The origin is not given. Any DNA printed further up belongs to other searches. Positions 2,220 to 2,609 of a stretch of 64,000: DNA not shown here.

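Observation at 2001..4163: Membrane protein with six tandem copies of a FliM/FliY-type CheY-P docking-like peptide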

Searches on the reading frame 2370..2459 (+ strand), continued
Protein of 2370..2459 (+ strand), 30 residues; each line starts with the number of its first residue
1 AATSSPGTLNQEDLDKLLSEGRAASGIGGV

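Call 79: find_encoding_contigs(protein=P0053, flank=9000, max_places=1)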
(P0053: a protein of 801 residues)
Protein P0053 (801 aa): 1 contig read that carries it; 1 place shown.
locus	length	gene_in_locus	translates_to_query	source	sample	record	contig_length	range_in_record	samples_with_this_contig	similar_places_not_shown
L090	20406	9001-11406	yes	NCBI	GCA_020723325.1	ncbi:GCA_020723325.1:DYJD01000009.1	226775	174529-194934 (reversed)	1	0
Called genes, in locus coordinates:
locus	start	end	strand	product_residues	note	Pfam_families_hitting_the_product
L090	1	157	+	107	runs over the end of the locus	PF01052:FliMN_C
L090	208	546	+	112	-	PF04347:FliO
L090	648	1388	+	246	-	PF00813:FliP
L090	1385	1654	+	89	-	PF01313:Bac_export_3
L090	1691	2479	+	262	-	PF01311:Bac_export_1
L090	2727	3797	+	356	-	PF01312:Bac_export_2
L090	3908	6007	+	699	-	PF00771:FHIPEP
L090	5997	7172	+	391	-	PF00004:AAA (faint), PF13401:AAA_22 (weak), PF00448:SRP54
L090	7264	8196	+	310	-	PF00142:Fer4_NifH, PF01656:CbiA, PF06564:CBP_BcsQ, PF10609:ParA, PF13614:AAA_31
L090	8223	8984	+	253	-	PF04542:Sigma70_r2, PF04539:Sigma70_r3 (weak), PF04545:Sigma70_r4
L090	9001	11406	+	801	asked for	-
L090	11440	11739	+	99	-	-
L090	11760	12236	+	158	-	PF19610:DUF6115 (weak)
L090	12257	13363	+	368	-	PF02120:Flg_hook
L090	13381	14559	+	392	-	PF08495:FIST, PF10442:FIST_C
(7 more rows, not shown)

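Call 82: search_protein_families(library=pfam, proteins=[P0088, P0092, P0099, P0111, P0130, P0031, P0081, P0113, P0104, P0057], max_evalue=0.001)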
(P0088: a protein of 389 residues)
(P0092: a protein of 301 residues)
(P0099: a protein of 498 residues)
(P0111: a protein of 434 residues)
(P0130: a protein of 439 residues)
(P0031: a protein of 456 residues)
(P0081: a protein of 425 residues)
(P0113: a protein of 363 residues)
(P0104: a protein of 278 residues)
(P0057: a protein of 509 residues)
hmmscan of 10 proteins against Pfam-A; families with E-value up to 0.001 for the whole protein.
P0088 (389 aa): 3 families
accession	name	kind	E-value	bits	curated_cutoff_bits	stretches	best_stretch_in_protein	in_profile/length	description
PF04509.17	CheC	-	2.5e-21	75.8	22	2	10-45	2-37/38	CheC-like family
PF13342.12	Toprim_Crpt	-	6.9e-08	32.8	32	0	224-240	11-27/60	C-terminal repeat of topoisomerase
PF13690.11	CheX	-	4e-07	30.5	27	1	69-148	9-80/94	Chemotaxis phosphatase CheX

P0092 (301 aa): 3 families
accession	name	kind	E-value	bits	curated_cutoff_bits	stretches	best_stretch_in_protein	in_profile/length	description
PF04509.17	CheC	-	1.3e-25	89.5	22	2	230-266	1-37/38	CheC-like family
PF13690.11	CheX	-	5.4e-10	39.6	27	1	189-265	5-72/94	Chemotaxis phosphatase CheX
PF02154.20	FliM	-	1.3e-05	25.6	27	1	150-297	29-171/192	Flagellar motor switch protein FliM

P0099 (498 aa): 3 families
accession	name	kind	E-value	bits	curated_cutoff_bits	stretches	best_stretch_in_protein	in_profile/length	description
PF04509.17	CheC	-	3.7e-24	84.8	22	2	149-184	2-37/38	CheC-like family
PF01052.25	FliMN_C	-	6.3e-24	84.1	23.8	1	417-487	2-72/73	Type III flagellar switch regulator (C-ring) FliN C-term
PF13690.11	CheX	-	4.6e-06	27.1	27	0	203-303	4-91/94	Chemotaxis phosphatase CheX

P0111 (434 aa): 3 families
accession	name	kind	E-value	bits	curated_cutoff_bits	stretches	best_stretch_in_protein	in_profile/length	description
PF01052.25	FliMN_C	-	3.1e-21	75.5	23.8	1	361-431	2-72/73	Type III flagellar switch regulator (C-ring) FliN C-term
PF04509.17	CheC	-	1.7e-20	73.1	22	2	106-142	1-37/38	CheC-like family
PF13690.11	CheX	-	2.2e-08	34.5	27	1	63-147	3-78/94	Chemotaxis phosphatase CheX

P0130 (439 aa): 2 families
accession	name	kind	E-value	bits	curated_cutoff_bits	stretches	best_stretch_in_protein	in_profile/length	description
PF04509.17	CheC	-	8.1e-25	86.9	22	2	109-141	4-36/38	CheC-like family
PF13690.11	CheX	-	1.8e-06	28.3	27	0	72-144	12-75/94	Chemotaxis phosphatase CheX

P0031 (456 aa): 5 families
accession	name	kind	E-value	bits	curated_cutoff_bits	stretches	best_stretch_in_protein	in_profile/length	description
PF21728.3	PADR1_N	-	7.2e-12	46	25.7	0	293-315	25-47/60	PADR1, N-terminal helical domain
PF20070.4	DUF6466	-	4.5e-06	27.6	25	0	203-285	51-134/146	Family of unknown function (DUF6466)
PF05887.16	Trypan_PARP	-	0.00013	22.4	100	0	363-436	46-112/134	Procyclic acidic repetitive protein (PARP)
PF13543.13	SAM_KSR1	-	0.00017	22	22.5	0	293-313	42-62/75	SAM like domain present in kinase suppressor RAS 1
PF24034.1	DUF7343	-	0.0002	21.6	27.6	0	252-264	13-25/62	Domain of unknown function (DUF7343)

P0081 (425 aa): 0 families

P0113 (363 aa): 0 families

P0104 (278 aa): 0 families

P0057 (509 aa): 2 families
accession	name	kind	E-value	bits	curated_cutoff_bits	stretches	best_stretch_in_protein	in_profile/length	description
PF02154.20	FliM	-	2.8e-31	109.4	27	1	222-408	1-187/192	Flagellar motor switch protein FliM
PF01052.25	FliMN_C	-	9.4e-17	61.2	23.8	1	436-505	3-72/73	Type III flagellar switch regulator (C-ring) FliN C-term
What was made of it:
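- On FliM / FliY / FliN switch (C-ring) proteins: The control proteins P0057 and P0099 do hit these domains (call 82).
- Arrays also occur on standalone CheC/CheX-type proteins, annotated as CheY-P phosphatases and not known to meet FlhG (call 82). Arrays occur on FliM, FliY and CheC themselves (call 82).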
